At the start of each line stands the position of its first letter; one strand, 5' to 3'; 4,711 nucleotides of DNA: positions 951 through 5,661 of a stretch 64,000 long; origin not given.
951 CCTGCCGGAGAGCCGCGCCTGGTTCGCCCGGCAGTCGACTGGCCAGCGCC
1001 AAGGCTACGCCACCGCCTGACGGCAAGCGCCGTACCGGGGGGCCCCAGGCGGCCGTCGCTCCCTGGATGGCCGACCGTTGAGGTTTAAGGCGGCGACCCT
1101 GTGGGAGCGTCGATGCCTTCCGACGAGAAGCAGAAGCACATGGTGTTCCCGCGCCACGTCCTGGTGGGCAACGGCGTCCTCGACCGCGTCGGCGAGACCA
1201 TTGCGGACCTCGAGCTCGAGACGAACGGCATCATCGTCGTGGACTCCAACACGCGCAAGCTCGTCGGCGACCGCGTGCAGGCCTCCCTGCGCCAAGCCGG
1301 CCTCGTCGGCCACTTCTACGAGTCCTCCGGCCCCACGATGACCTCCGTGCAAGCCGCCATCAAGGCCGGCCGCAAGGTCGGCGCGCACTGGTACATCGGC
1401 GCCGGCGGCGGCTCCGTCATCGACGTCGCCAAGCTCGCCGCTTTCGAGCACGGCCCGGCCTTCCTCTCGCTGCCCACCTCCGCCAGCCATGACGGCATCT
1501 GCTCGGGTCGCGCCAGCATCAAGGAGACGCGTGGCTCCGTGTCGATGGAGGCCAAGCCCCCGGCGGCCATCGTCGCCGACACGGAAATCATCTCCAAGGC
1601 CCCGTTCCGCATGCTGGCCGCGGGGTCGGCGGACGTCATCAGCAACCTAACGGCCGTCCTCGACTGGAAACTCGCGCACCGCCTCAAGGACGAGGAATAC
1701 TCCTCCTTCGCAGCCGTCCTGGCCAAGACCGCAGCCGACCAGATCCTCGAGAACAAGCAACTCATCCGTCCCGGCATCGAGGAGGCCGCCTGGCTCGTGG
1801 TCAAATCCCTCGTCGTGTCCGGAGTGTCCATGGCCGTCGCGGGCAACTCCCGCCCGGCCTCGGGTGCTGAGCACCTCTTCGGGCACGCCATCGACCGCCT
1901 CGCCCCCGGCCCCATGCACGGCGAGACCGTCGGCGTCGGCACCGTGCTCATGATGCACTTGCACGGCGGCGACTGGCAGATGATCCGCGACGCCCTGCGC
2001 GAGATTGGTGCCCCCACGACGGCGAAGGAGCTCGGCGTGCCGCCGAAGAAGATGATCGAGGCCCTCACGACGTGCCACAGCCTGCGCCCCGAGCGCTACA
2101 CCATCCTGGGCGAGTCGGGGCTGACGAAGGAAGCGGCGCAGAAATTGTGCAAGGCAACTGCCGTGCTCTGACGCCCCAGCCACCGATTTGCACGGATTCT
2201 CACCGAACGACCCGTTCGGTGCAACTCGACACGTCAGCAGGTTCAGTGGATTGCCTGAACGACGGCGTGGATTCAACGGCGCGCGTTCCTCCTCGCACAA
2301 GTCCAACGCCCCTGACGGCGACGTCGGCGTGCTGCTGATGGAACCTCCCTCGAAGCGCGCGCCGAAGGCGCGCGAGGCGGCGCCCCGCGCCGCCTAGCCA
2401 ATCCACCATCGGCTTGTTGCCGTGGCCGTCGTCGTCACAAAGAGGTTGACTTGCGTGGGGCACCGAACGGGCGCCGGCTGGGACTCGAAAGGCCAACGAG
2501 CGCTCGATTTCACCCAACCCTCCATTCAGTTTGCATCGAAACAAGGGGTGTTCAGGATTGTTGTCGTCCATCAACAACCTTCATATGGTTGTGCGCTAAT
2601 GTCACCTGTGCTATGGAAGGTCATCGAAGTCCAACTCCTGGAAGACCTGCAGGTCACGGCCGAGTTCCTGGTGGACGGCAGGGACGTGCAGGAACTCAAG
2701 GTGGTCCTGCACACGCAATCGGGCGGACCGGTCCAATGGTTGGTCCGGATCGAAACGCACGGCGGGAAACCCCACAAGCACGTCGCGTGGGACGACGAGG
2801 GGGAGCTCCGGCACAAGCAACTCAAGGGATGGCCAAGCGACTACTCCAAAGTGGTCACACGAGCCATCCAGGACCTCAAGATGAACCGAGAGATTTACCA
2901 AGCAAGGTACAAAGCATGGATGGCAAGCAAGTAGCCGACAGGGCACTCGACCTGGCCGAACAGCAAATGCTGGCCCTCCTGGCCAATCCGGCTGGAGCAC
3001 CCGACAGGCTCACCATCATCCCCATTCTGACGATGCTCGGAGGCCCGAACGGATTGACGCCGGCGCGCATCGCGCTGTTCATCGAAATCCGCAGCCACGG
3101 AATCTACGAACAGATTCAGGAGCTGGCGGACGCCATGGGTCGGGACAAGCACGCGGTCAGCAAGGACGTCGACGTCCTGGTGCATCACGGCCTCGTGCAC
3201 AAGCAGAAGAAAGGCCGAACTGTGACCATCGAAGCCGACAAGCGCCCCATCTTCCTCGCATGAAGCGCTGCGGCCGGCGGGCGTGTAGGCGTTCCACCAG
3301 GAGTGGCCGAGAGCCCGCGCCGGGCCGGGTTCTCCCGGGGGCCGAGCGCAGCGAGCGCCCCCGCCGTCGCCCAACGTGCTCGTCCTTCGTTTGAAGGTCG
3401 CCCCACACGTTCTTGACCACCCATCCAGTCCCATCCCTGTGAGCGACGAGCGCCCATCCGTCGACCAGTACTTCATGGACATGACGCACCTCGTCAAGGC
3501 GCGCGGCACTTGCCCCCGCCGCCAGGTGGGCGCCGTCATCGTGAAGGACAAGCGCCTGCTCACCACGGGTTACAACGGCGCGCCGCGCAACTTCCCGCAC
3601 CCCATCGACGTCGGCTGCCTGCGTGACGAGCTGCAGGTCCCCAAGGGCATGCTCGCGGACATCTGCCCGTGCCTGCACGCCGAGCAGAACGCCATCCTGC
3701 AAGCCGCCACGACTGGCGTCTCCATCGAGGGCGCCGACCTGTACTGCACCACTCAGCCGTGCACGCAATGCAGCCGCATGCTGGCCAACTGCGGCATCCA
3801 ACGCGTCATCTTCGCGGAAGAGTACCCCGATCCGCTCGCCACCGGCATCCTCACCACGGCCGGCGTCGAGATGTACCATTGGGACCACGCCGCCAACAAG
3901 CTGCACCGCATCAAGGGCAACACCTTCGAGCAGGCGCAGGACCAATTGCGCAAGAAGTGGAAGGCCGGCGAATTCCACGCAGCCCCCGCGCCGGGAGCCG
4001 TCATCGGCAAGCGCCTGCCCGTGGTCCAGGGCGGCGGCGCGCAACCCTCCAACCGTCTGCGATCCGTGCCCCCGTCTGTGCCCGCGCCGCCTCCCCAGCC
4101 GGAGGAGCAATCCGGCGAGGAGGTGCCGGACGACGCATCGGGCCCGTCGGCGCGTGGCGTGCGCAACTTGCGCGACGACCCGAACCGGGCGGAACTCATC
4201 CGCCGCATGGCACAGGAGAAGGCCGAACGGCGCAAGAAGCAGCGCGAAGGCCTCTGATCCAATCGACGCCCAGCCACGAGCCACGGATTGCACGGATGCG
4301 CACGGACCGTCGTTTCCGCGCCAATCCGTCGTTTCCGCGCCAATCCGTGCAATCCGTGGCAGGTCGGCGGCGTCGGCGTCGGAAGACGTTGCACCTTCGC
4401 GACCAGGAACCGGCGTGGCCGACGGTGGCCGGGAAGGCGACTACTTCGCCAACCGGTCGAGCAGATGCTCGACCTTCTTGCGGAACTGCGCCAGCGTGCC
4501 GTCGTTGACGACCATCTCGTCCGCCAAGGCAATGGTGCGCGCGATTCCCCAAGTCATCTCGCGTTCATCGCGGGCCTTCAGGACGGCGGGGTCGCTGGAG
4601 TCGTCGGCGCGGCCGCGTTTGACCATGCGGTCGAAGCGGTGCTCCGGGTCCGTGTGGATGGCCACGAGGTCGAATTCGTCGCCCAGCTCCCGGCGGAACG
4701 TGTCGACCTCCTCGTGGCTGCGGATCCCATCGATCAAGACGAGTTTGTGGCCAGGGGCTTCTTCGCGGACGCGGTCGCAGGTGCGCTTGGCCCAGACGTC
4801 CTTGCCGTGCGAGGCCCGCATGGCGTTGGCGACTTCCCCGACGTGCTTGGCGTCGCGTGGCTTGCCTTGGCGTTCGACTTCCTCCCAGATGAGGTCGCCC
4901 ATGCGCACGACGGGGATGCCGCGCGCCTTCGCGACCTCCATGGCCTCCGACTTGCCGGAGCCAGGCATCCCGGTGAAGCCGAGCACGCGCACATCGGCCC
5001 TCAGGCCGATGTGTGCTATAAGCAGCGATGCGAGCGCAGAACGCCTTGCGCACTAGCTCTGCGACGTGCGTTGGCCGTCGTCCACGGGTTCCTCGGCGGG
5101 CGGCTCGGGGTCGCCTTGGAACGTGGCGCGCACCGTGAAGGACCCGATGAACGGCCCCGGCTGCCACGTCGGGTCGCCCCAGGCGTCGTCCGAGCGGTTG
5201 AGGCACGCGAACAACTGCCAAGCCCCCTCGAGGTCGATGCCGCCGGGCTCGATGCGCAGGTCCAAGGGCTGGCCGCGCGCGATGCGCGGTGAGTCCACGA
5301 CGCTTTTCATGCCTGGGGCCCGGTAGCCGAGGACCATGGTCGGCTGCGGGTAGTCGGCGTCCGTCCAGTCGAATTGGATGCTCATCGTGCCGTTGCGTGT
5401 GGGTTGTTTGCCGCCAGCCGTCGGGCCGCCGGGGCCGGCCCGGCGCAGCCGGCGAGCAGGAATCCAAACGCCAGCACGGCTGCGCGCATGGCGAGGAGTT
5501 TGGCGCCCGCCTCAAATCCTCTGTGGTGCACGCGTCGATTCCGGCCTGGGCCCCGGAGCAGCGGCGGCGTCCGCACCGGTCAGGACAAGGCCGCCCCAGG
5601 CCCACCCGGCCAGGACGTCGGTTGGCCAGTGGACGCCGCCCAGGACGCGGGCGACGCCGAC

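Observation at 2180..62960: Dense family of hairpin elements with three 9-nt units per arm and arm-to-arm compensatory core changes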

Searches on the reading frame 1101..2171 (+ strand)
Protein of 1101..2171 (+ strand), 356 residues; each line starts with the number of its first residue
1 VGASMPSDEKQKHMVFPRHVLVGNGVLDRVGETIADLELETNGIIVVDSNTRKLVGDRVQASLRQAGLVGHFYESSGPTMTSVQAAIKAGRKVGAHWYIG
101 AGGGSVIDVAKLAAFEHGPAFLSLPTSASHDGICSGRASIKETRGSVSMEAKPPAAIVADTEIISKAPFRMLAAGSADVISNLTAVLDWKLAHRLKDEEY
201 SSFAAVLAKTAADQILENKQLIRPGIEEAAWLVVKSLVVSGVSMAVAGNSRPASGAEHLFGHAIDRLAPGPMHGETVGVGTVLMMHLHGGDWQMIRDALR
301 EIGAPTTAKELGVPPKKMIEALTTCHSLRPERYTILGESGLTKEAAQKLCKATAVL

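Call 12: search_protein_families(library=pfam, proteins=[window:1101-2171:+])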
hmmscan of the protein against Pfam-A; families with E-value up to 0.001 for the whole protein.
window:1101-2171:+ (356 aa): 2 families
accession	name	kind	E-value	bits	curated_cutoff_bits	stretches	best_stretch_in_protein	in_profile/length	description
PF13685.12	Fe-ADH_2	-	2.3e-34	119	28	1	22-168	2-149/149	Iron-containing alcohol dehydrogenase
PF00465.25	Fe-ADH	-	3.4e-15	56.5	31.3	1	17-148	1-151/168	Iron-containing alcohol dehydrogenase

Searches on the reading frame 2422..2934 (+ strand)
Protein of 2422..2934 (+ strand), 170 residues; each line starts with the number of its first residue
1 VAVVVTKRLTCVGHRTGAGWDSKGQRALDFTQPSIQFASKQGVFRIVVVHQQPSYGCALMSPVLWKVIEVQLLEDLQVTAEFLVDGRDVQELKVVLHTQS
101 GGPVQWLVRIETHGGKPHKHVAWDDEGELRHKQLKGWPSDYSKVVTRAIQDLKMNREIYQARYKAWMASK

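Call 38: search_protein_families(library=pfam, proteins=[window:2422-2934:+])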
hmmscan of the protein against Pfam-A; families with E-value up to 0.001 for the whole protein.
window:2422-2934:+ (170 aa): 1 family
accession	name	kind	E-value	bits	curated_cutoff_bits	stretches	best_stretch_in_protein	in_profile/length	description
PF24839.1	DUF7718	-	5.9e-09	36.2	25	1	72-167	10-102/104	Domain of unknown function (DUF7718)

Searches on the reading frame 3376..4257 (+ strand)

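Call 12: search_protein_families(library=pfam, proteins=[window:3376-4257:+])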
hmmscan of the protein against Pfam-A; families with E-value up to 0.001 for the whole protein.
window:3376-4257:+ (293 aa): 3 families
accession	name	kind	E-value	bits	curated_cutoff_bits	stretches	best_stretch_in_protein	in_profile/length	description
PF00383.29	dCMP_cyt_deam_1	-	4.2e-26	91.2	25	1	28-147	2-101/102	Cytidine and deoxycytidylate deaminase zinc-binding region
PF14437.12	MafB19-deam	-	1.5e-17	64.3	27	1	30-187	4-141/142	MafB19-like deaminase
PF14439.12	Bd3614-deam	-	0.00031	21.2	38.5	1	99-156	34-98/113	Bd3614-like deaminase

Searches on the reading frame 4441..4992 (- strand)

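Call 12: search_protein_families(library=pfam, proteins=[window:4441-4992:-])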
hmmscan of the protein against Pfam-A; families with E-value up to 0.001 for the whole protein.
window:4441-4992:- (183 aa): 3 families
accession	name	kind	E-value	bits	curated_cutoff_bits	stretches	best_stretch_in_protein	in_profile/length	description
PF13207.12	AAA_17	-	1.8e-16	61.1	27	1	7-133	1-132/136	AAA domain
PF13238.12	AAA_18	-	2e-09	38.4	29.4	1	6-131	3-116/128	AAA domain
PF13671.12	AAA_33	-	0.00061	20.6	27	0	6-135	4-127/143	AAA domain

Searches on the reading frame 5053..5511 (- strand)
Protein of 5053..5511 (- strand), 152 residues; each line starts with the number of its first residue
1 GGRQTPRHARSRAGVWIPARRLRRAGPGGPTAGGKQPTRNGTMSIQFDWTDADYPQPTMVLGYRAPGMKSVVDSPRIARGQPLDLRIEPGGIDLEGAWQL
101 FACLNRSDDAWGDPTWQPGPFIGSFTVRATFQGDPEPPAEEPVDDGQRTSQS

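Call 58: search_protein_families(library=pfam, max_evalue=0.01, proteins=[window:5053-5511:-])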
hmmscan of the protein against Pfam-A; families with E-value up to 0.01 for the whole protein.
window:5053-5511:- (152 aa): 0 families
